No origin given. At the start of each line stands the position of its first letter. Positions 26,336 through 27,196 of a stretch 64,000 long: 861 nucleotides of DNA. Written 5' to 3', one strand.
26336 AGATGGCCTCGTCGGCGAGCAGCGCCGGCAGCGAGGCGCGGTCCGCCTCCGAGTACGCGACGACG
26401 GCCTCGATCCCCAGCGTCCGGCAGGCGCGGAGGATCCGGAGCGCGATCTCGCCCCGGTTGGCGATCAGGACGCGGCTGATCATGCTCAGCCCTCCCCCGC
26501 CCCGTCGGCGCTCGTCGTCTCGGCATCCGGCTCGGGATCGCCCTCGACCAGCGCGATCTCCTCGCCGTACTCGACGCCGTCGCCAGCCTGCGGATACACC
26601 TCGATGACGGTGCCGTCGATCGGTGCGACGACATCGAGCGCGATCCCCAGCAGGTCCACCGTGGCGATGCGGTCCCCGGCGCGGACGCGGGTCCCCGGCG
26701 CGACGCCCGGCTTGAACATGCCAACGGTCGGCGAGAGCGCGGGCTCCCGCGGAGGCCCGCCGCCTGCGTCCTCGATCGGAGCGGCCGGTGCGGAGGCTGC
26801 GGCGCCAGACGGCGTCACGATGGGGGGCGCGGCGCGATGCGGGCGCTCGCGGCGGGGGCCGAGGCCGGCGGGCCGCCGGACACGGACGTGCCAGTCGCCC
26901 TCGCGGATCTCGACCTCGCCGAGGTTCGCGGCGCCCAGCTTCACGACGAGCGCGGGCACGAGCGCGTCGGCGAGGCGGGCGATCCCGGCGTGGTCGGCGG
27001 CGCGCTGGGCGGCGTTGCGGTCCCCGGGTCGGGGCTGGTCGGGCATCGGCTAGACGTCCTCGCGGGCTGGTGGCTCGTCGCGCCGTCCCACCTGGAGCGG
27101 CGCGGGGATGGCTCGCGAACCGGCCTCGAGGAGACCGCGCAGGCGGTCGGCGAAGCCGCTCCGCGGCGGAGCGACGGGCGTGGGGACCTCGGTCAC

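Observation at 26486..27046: Non-biotinylatable BCCP paralogue in the canonical accB position: a possible bacterial analogue of plant BADC proteins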

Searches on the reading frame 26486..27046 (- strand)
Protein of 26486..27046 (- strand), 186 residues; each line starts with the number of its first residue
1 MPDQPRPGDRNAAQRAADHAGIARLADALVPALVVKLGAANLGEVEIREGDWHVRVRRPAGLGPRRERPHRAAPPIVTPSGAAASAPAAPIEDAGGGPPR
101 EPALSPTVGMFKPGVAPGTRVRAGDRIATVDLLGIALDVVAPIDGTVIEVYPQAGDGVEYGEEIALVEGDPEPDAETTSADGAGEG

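Call 5: search_protein_families(library=pfam, proteins=[window:26486-27046:-], max_evalue=0.01)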
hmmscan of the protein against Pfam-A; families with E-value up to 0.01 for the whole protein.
window:26486-27046:- (186 aa): 3 families
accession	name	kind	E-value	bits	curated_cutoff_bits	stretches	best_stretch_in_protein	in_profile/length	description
PF00364.28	Biotin_lipoyl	-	1.2e-06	28.6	22.1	1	102-165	6-71/73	Biotin-requiring enzyme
PF13375.12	RnfC_N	-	0.0052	17.2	25.6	0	112-154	43-84/101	RnfC Barrel sandwich hybrid domain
PF03793.24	PASTA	-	0.007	16.7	23.2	0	142-166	37-60/64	PASTA domain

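Call 6: search_protein_families(library=ncbifam, proteins=[window:26486-27046:-], max_evalue=0.01)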
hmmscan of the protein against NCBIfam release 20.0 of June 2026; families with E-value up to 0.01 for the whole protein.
window:26486-27046:- (186 aa): 12 families
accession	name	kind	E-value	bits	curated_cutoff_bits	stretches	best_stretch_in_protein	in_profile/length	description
TIGR00531.1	BCCP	equivalog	1e-07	32.5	115.2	1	33-168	9-155/156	acetyl-CoA carboxylase biotin carboxyl carrier protein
NF006761.0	PRK09282.1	domain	5.8e-05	21.8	402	1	105-168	526-590/591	pyruvate carboxylase subunit B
NF011457.0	PRK14875.1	equivalog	0.00027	20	307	1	115-177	25-87/372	acetoin dehydrogenase dihydrolipoyllysine-residue acetyltransferase subunit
TIGR02712.1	urea_carbox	equivalog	0.00037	18.3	1303.85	1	110-168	1143-1201/1201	urea carboxylase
NF004547.1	PRK05889.1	equivalog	0.00041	20.5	75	1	115-168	18-71/71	biotin/lipoyl-binding carrier protein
NF009554.0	PRK12999.1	equivalog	0.001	16.9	965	1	106-164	1083-1142/1147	pyruvate carboxylase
NF002270.0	PRK01202.1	subfamily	0.0021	17.8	117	1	117-151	48-82/129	glycine cleavage system protein GcvH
TIGR01347.1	sucB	equivalog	0.0028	16.9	378.65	1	117-177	24-84/404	dihydrolipoyllysine-residue succinyltransferase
NF047903.1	MmDecMmdC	equivalog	0.003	18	200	1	69-165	37-129/132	methylmalonyl-CoA decarboxylase subunit gamma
NF008814.0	PRK11854.1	equivalog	0.0041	15.6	722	1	118-177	129-188/637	pyruvate dehydrogenase complex dihydrolipoyllysine-residue acetyltransferase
NF004173.0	PRK05641.1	equivalog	0.005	17.4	199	1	72-163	52-148/153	putative acetyl-CoA carboxylase biotin carboxyl carrier protein subunit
NF010643.0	PRK14040.1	subfamily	0.0091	14.5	892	1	100-164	526-591/595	oxaloacetate decarboxylase subunit alpha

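Call 8: find_homologous_proteins(query=window:26486-27046:-)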
Query window:26486-27046:- (186 aa): 528 proteins with E <= 0.001 among 3655 candidates; the best 120 are listed.
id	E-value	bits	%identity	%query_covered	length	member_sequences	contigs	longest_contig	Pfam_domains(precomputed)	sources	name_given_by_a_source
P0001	5.8e-111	387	100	100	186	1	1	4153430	PF00364.29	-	-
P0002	2.3e-92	327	88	100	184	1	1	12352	PF00364.29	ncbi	ncbi:MAG: acetyl-CoA carboxylase biotin carboxyl carrier protein [Candidatus Limnocylindrales bacter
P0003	1.8e-90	321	87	100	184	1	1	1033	PF00364.29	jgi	jgi:biotin carboxyl carrier protein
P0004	1.2e-89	318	86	100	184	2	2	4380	PF00364.29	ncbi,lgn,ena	-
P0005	1.3e-89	318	85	99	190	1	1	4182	PF00364.29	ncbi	ncbi:MAG TPA: biotin/lipoyl-containing protein [Candidatus Limnocylindrales bacterium]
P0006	2.1e-87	311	83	100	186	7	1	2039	PF00364.29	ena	-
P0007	5.5e-87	309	84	100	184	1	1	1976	PF00364.29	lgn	-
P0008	5.1e-84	300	82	100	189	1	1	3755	PF00364.29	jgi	jgi:biotin carboxyl carrier protein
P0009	1.7e-81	291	84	92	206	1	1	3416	PF00364.29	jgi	jgi:biotin carboxyl carrier protein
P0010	7.3e-80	286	80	100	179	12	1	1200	PF00364.29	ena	-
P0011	7.9e-79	283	82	90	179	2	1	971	-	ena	-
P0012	8.5e-78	279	75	100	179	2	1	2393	PF00364.29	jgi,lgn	-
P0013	9.7e-78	279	80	91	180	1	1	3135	PF00364.29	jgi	jgi:biotin carboxyl carrier protein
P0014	1.2e-77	279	77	100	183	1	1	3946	PF00364.29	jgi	jgi:biotin carboxyl carrier protein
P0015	1.4e-77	279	76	100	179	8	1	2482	-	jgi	jgi:biotin carboxyl carrier protein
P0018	7.5e-77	276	77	100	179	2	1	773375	PF00364.29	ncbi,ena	-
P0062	4.6e-49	186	58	92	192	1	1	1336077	PF00364.29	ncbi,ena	-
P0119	3.0e-44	170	54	90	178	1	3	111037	PF00364.29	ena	-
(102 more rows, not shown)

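Call 15: find_encoding_contigs(protein=P0062, flank=10000, max_places=2)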
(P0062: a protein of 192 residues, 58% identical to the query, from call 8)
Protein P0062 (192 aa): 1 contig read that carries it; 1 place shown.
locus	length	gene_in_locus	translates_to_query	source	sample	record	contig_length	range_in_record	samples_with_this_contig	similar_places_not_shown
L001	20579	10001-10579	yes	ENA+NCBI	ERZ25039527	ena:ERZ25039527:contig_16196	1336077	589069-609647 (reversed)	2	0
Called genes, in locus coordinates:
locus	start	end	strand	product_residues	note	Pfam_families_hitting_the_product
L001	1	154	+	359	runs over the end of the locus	PF00291:PALP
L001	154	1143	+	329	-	PF00288:GHMP_kinases_N, PF08544:GHMP_kinases_C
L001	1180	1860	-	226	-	PF01243:PNPOx_N (weak), PF12900:Pyridox_ox_2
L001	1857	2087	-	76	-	-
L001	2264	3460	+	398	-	PF07690:MFS_1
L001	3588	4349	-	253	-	PF01738:DLH, PF00326:Peptidase_S9 (faint), PF00561:Abhydrolase_1 (faint), PF12146:Hydrolase_4 (faint)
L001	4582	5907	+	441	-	PF00696:AA_kinase, PF01842:ACT, PF22468:ACT_9, PF13840:ACT_7, PF01842:ACT (weak), PF22468:ACT_9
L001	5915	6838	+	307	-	PF03099:BPL_LplA_LipB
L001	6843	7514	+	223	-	PF07638:Sigma70_ECF (weak), PF04542:Sigma70_r2, PF08281:Sigma70_r4_2, PF04545:Sigma70_r4, PF13384:HTH_23 (weak)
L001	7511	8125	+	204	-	-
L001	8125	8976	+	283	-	PF17848:Zn_ribbon_ACC, PF01039:Carboxyl_trans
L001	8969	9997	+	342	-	PF01039:Carboxyl_trans, PF03255:ACCA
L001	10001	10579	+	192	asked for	PF00364:Biotin_lipoyl (weak)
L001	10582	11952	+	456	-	PF00289:Biotin_carb_N, PF02655:ATP-grasp_3 (faint), PF02222:ATP-grasp, PF02786:CPSase_L_D2, PF07478:Dala_Dala_lig_C (weak), PF02785:Biotin_carb_C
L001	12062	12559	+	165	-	PF22817:ApeP-like, PF07977:FabA, PF22818:ApeI-like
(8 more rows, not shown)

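Call 16: find_encoding_contigs(protein=P0119, flank=10000, max_places=2)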
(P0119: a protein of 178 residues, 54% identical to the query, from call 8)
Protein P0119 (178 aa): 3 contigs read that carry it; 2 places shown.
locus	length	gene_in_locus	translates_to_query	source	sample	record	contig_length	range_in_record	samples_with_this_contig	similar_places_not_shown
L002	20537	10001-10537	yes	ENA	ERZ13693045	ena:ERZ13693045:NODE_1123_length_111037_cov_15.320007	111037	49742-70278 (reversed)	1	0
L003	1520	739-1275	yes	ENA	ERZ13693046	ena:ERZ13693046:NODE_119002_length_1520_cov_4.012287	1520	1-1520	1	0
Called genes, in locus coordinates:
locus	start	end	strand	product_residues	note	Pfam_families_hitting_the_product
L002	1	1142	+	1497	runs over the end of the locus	-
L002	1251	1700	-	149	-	-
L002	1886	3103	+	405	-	PF07690:MFS_1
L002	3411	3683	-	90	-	-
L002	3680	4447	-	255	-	PF01738:DLH, PF00561:Abhydrolase_1 (faint), PF12146:Hydrolase_4 (faint), PF20408:Abhydrolase_11 (weak)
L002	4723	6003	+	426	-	PF00696:AA_kinase, PF01842:ACT, PF22468:ACT_9, PF13840:ACT_7, PF01842:ACT (weak), PF22468:ACT_9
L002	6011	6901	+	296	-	PF03099:BPL_LplA_LipB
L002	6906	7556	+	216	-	PF04542:Sigma70_r2, PF13384:HTH_23 (faint), PF08281:Sigma70_r4_2, PF04545:Sigma70_r4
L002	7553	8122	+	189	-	-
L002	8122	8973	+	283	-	PF17848:Zn_ribbon_ACC, PF01039:Carboxyl_trans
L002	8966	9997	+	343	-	PF01039:Carboxyl_trans, PF03255:ACCA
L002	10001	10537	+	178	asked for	PF00364:Biotin_lipoyl (weak)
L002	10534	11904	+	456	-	PF00289:Biotin_carb_N, PF02222:ATP-grasp, PF02786:CPSase_L_D2, PF07478:Dala_Dala_lig_C (weak), PF02785:Biotin_carb_C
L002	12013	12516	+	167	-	PF22817:ApeP-like, PF07977:FabA, PF22818:ApeI-like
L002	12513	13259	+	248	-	PF00149:Metallophos, PF12850:Metallophos_2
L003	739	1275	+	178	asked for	PF00364:Biotin_lipoyl (weak)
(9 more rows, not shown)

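Call 22: search_solved_structures(query=A1, max_evalue=0.01, show_alignments=3)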
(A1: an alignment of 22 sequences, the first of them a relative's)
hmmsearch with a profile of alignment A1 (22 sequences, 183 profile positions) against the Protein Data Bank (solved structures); distinct sequences matched with E-value up to 0.01: 27.
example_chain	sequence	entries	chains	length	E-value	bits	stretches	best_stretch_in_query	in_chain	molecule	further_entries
4hr7_B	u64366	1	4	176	3.5e-14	56.5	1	33-168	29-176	Biotin carboxyl carrier protein of acetyl-CoA carboxylase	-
8hz4_E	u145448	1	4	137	2.8e-06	30.8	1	73-172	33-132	Biotin carboxylase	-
1a6x_A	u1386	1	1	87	1.4e-05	28.5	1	105-168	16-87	APO-BIOTIN CARBOXYL CARRIER PROTEIN OF ACETYL-COA CARBOXYLASE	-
8uxz_B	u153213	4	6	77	1.6e-05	28.3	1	112-168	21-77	Biotin carboxyl carrier protein of acetyl-CoA carboxylase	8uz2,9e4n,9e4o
3bdo_A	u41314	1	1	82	1.7e-05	28.3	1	112-168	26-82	PROTEIN (ACETYL-COA CARBOXYLASE)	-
1bdo_A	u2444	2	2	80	1.7e-05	28.2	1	112-168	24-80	ACETYL-COA CARBOXYLASE | PROTEIN (ACETYL-COA CARBOXYLASE)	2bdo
5gu8_A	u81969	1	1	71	0.00024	24.5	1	110-163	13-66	149aa long hypothetical methylmalonyl-CoA decarboxylase gamma chain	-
2d5d_A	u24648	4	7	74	0.00025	24.4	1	106-163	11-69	methylmalonyl-CoA decarboxylase gamma chain | 149aa long hypothetical methylmalonyl-CoA decarboxylase gamma chain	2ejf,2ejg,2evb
3mxu_A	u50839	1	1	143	0.00035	24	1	114-155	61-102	Glycine cleavage system H protein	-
9ueq_A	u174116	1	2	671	0.00063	23.1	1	68-167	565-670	Pyruvate carboxylase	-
9tps_G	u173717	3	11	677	0.00067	23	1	99-169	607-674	Biotin carboxylase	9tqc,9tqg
1dcz_A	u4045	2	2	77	0.0011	22.4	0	139-171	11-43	TRANSCARBOXYLASE 1.3S SUBUNIT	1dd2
5gua_A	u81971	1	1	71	0.0011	22.3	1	110-163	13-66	149aa long hypothetical methylmalonyl-CoA decarboxylase gamma chain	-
5gu9_A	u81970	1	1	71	0.0011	22.3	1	110-163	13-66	149aa long hypothetical methylmalonyl-CoA decarboxylase gamma chain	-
9vmh_A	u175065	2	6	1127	0.0013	22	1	68-167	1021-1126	Pyruvate carboxylase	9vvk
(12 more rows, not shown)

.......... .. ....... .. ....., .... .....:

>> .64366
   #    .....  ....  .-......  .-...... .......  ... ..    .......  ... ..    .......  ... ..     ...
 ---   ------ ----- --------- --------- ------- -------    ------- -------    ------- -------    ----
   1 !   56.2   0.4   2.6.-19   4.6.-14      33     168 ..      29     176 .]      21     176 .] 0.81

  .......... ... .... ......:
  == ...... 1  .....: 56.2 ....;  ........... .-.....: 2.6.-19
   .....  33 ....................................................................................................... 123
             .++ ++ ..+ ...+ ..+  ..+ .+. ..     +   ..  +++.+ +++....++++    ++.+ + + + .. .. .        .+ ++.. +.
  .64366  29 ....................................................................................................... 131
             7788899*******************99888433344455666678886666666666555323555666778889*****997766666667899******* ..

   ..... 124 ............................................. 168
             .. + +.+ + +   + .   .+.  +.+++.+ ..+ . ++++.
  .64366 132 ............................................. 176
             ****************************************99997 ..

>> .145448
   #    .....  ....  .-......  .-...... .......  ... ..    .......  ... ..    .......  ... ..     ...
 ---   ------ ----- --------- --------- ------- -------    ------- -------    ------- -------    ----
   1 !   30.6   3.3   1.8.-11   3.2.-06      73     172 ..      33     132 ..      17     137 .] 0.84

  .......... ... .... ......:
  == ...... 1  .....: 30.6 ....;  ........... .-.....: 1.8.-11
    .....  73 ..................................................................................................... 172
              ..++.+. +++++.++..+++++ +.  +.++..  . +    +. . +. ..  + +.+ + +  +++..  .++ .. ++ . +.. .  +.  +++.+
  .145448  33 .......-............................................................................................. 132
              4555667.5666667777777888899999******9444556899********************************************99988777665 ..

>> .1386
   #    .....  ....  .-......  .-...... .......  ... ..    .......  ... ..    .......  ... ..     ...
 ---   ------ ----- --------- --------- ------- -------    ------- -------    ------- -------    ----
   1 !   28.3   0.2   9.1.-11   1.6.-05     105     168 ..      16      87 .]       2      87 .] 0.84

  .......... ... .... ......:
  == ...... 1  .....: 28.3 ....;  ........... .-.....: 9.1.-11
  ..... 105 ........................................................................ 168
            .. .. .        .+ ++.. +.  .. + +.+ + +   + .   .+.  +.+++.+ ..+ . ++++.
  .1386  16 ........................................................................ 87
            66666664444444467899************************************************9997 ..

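Call 23: find_encoding_contigs(protein=P0002, flank=10000, max_places=1)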
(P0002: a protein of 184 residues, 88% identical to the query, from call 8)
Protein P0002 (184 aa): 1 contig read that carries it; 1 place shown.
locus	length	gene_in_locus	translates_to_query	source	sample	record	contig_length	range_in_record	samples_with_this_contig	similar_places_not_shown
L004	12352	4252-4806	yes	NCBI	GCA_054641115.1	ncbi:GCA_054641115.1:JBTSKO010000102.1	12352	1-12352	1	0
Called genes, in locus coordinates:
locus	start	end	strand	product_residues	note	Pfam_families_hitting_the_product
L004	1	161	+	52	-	PF13840:ACT_7, PF22468:ACT_9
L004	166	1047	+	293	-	PF03099:BPL_LplA_LipB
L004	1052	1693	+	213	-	PF04542:Sigma70_r2, PF04545:Sigma70_r4, PF08281:Sigma70_r4_2, PF13384:HTH_23 (weak)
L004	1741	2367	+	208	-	-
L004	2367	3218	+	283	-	PF17848:Zn_ribbon_ACC, PF01039:Carboxyl_trans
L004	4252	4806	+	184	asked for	PF00364:Biotin_lipoyl (weak)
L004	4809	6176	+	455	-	PF00289:Biotin_carb_N, PF02222:ATP-grasp, PF02786:CPSase_L_D2, PF07478:Dala_Dala_lig_C (weak), PF02785:Biotin_carb_C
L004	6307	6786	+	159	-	PF22817:ApeP-like, PF07977:FabA, PF22818:ApeI-like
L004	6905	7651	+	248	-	PF00149:Metallophos, PF12850:Metallophos_2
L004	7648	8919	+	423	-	PF00109:ketoacyl-synt, PF00108:Thiolase_N (faint), PF02801:Ketoacyl-synt_C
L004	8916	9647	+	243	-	PF00364:Biotin_lipoyl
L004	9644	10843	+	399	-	PF08545:ACP_syn_III, PF08541:ACP_syn_III_C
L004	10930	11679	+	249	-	PF00106:adh_short, PF08659:KR, PF13561:adh_short_C2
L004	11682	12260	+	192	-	PF00908:dTDP_sugar_isom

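Call 24: find_encoding_contigs(protein=P0018, flank=10000, max_places=1)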
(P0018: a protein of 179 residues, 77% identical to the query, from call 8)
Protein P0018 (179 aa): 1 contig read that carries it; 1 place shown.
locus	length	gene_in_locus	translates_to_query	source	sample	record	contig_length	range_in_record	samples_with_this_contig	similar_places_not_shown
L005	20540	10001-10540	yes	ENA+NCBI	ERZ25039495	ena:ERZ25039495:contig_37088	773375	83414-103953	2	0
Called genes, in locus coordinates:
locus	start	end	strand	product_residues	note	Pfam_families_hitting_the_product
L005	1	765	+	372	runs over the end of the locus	PF03447:NAD_binding_3, PF00742:Homoserine_dh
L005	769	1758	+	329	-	PF00288:GHMP_kinases_N, PF08544:GHMP_kinases_C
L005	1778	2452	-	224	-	PF12900:Pyridox_ox_2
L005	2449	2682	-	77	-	-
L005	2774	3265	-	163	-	-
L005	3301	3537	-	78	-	-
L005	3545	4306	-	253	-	PF01738:DLH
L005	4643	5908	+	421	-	PF00696:AA_kinase, PF01842:ACT, PF22468:ACT_9, PF13840:ACT_7, PF01842:ACT (weak), PF22468:ACT_9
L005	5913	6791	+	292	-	PF03099:BPL_LplA_LipB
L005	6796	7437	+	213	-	PF04542:Sigma70_r2, PF04545:Sigma70_r4, PF08281:Sigma70_r4_2, PF13384:HTH_23 (weak), PF22233:PhyR_sigma-like (faint)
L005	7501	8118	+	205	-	-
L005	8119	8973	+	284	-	PF17848:Zn_ribbon_ACC, PF01039:Carboxyl_trans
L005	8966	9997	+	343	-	PF03255:ACCA, PF01039:Carboxyl_trans, PF06833:MdcE (faint)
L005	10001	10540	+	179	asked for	PF00364:Biotin_lipoyl (weak)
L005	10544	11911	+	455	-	PF00289:Biotin_carb_N, PF02655:ATP-grasp_3 (faint), PF02222:ATP-grasp, PF02786:CPSase_L_D2, PF07478:Dala_Dala_lig_C, PF02785:Biotin_carb_C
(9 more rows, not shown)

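Call 25: search_protein_representatives(alignment_id=A1)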
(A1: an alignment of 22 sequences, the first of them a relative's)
Query: 22 sequences, 183 profile positions. Proteins with E-value up to 0.001 (for the whole library): 5561; up to 1e-10: 478; up to 1e-30: 69. The best 150 are listed.
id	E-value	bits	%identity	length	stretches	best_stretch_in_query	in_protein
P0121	2.0e-71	256.2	-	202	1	1-182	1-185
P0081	1.1e-63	230.9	-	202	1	8-183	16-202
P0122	1.2e-57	211.2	-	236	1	5-176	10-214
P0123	5.3e-54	199.4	-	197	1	1-179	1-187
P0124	4.6e-51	189.8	-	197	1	2-170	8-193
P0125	1.9e-49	184.5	-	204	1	5-171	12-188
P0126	2.1e-47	177.9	-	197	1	14-168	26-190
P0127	7.0e-46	172.9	-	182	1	9-174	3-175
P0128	2.7e-45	171.0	-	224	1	7-174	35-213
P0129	3.3e-45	170.7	-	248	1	7-172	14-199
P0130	7.2e-45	169.6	-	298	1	1-140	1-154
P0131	2.9e-43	164.4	-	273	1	8-170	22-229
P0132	1.3e-42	162.3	-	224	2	93-171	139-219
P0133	4.0e-42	160.7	-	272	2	81-169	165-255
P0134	5.2e-42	160.3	-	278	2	3-139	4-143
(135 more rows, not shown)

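Call 29: predict_structure(alignment_id=A1)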
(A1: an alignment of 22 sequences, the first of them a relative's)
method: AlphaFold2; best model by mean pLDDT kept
length: 186 residues; sequences in the alignment: 22
mean_pLDDT: 56.6   pTM: 0.31
mean pLDDT of the five models: 56.6, 55.5, 53.8, 52.6, 44.5
residues with pLDDT >= 90: 0; 70-90: 70; 50-70: 18; < 50: 98
segments of 3 or more residues with pLDDT < 50: 44-49, 51-108, 153-186
pLDDT, mean of each block of 10 residues (from residue 1): 68 81 79 73 50 40 40 37 36 39 40 80 82 76 73 44 42 44 45
secondary structure, 60 per line:
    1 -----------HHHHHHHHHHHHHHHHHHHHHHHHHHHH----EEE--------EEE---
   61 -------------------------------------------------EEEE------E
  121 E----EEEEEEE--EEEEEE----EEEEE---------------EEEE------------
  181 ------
elements in order: H12-39 E44-46 E55-57 E110-113 E126-132 E135-140 E145-149 E165-168

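Call 30: find_related_loci(query=A1, collection=genome_contigs, flank=8000)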
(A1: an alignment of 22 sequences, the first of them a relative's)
Query A1 (186 aa) in genome_contigs; peptide patterns used: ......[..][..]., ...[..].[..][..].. (x = any residue, [..] = any of these).
464 stretches matched a pattern; 218 encode a relative of the query (tblastn E <= 1e-3); the best 80 are kept; 80 distinct loci.
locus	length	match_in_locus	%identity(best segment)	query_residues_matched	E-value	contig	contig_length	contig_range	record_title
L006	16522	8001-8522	84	1-174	9e-90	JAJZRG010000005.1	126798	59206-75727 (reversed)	MAG: Chloroflexi bacterium isolate SKS1.bin7 NODE_171_length_126798_cov_5.519519, whole genome shotgun sequence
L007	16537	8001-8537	77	1-186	1e-78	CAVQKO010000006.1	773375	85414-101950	MAG: uncultured Chloroflexia bacterium isolate MFD02416.bin.1.313 genome assembly, contig: contig_37088, whole genome sh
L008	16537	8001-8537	76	1-186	1e-77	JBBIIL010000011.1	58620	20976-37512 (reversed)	MAG: Chloroflexota bacterium isolate EPS170215_bin_138 NODE_476_length_58620_cov_11.220729, whole genome shotgun sequenc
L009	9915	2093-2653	73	1-186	4e-74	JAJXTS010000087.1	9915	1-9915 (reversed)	MAG: Chloroflexi bacterium isolate BP4.bin63 NODE_9456_length_9915_cov_6.843686, whole genome shotgun sequence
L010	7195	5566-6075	76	1-163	6e-72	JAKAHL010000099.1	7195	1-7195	MAG: Chloroflexi bacterium isolate WY3.bin108 NODE_20424_length_7195_cov_1.878466, whole genome shotgun sequence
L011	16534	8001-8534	75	1-186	2e-71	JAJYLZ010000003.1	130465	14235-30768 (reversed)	MAG: Chloroflexi bacterium isolate DBS2-1.bin9 NODE_208_length_130465_cov_2.645836, whole genome shotgun sequence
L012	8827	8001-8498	74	1-167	9e-71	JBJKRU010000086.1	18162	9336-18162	MAG: Candidatus Limnocylindrales bacterium isolate Bin_66 S1Ck127_3618720_flag_0_multi_8.2629_len_18162, whole genome sh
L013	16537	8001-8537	58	1-172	1e-55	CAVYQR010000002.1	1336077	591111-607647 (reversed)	MAG: uncultured Chloroflexia bacterium isolate MFD04716.bin.1.406 genome assembly, contig: contig_16196, whole genome sh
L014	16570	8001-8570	57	1-186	2e-54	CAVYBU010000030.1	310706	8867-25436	MAG: uncultured Chloroflexia bacterium isolate MFD09779.bin.1.359 genome assembly, contig: contig_8673, whole genome sho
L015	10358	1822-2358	57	1-186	1e-52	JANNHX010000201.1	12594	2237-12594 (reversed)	MAG: Chloroflexota bacterium isolate SOY_6_C_metabat_191 SOY_6_C_k141_2659446, whole genome shotgun sequence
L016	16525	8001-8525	54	1-168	3e-50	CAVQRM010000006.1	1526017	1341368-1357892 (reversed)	MAG: uncultured Chloroflexia bacterium isolate MFD09779.bin.2.225 genome assembly, contig: contig_9341, whole genome sho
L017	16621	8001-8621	54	1-185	1e-49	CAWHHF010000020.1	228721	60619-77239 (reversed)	MAG: uncultured Chloroflexia bacterium isolate MFD01872.bin.3.159 genome assembly, contig: contig_73724, whole genome sh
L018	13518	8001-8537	56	1-171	3e-49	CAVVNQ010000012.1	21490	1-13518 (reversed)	MAG: uncultured Chloroflexia bacterium isolate MFD05684.bin.3.391 genome assembly, contig: contig_49900, whole genome sh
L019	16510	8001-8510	57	1-168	3e-51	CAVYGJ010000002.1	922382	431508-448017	MAG: uncultured Chloroflexia bacterium isolate MFD00392.bin.2.363 genome assembly, contig: contig_11605, whole genome sh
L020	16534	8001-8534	57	1-170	9e-49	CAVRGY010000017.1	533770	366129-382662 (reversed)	MAG: uncultured Chloroflexia bacterium isolate MFD05442.bin.2.302 genome assembly, contig: contig_7366, whole genome sho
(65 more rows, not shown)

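Call 33: find_related_loci(query=A2, collection=genome_contigs, flank=8000)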
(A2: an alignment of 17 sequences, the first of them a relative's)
Query A2 (188 aa) in genome_contigs; peptide patterns used: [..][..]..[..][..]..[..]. (x = any residue, [..] = any of these).
600 stretches matched a pattern (row limit reached: there are more); 279 encode a relative of the query (tblastn E <= 1e-3); the best 80 are kept; 80 distinct loci.
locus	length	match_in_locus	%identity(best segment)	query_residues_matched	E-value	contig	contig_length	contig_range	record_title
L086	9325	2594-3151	53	6-167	1e-45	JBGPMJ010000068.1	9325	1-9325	MAG: Candidatus Limnocylindria bacterium isolate OBJ_0618_7090110_240 k141_4457327_length_9325_cov_19.0639, whole genome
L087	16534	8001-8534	48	5-180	3e-39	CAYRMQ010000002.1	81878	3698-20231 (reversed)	MAG TPA_asm: uncultured Anaerolineaceae bacterium isolate SRP284430_co1_24 genome assembly, contig: NODE_46_length_81878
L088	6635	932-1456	43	6-182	9e-34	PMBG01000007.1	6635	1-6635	MAG: Chloroflexi bacterium isolate fen_1067 73.20120700_E3M.75_contig_239190, whole genome shotgun sequence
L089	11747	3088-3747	42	6-188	5e-32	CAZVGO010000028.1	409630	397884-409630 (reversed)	MAG TPA_asm: uncultured Anaerolineaceae bacterium isolate binchicken_co31_244 genome assembly, contig: k141_5024382, who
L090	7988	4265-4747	43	7-173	4e-31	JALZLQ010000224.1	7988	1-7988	MAG: Chloroflexota bacterium isolate MSU bin37 SD1457-59_k127_1179598, whole genome shotgun sequence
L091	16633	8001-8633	38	6-185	9e-28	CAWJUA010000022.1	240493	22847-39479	MAG: uncultured Chloroflexia bacterium isolate MFD08821.bin.2.74 genome assembly, contig: contig_51779, whole genome sho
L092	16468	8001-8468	42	6-163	8e-26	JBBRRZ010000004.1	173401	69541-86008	MAG: Candidatus Limnocylindrales bacterium isolate La2_maxbin2.415 La2_maxbin2.415_K_1061466L173401_cov_36.0020, whole g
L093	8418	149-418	52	101-188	5e-24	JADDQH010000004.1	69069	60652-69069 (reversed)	MAG: Chloroflexota bacterium isolate YB3_1 AB19_YB3_23_length_69158_cov_42, whole genome shotgun sequence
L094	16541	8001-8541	58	16-171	1e-17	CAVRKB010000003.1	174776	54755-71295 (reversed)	MAG: uncultured Chloroflexia bacterium isolate MFD05567.bin.2.88 genome assembly, contig: contig_167046, whole genome sh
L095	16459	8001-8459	34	1-168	5e-17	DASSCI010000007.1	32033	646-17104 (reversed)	MAG TPA_asm: Candidatus Limnocylindria bacterium isolate SMAG_U917 k141_1947812, whole genome shotgun sequence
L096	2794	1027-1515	32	1-180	2e-12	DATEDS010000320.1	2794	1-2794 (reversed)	MAG TPA_asm: Gemmatimonadota bacterium isolate SMAG_U8713 k141_1614783, whole genome shotgun sequence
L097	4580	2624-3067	29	12-166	5e-12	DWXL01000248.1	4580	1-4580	MAG TPA_asm: Candidatus Blautia excrementigallinarum isolate ChiSjej6B24-370 ChiSjej6B24M5__C149270_L4580_SAMN08009954,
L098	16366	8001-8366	34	62-166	5e-11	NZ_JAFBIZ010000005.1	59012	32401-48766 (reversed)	Faecalicatena contorta strain ET51 Prase_4_NODE_5_length_59012_cov_36.8313, whole genome shotgun sequence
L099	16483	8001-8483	32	13-166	1e-10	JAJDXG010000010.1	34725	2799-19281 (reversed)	MAG: Gemmatimonadetes bacterium isolate jk18x27bins.12 k141_1208678, whole genome shotgun sequence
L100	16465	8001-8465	31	16-166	2e-10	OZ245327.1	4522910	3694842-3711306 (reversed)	MAG: Longimicrobiales bacterium isolate a868c1f5-20c0-43c7-9325-8e090fe4a492 genome assembly, chromosome: 1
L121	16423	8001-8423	29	18-167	4e-9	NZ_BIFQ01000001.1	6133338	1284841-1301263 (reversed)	Dictyobacter aurantiacus strain S27 sequence1, whole genome shotgun sequence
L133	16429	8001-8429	27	17-167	1e-8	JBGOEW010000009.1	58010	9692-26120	MAG: Candidatus Fervidibacter sp. isolate 3300020139_18 Ga0197143_1000292, whole genome shotgun sequence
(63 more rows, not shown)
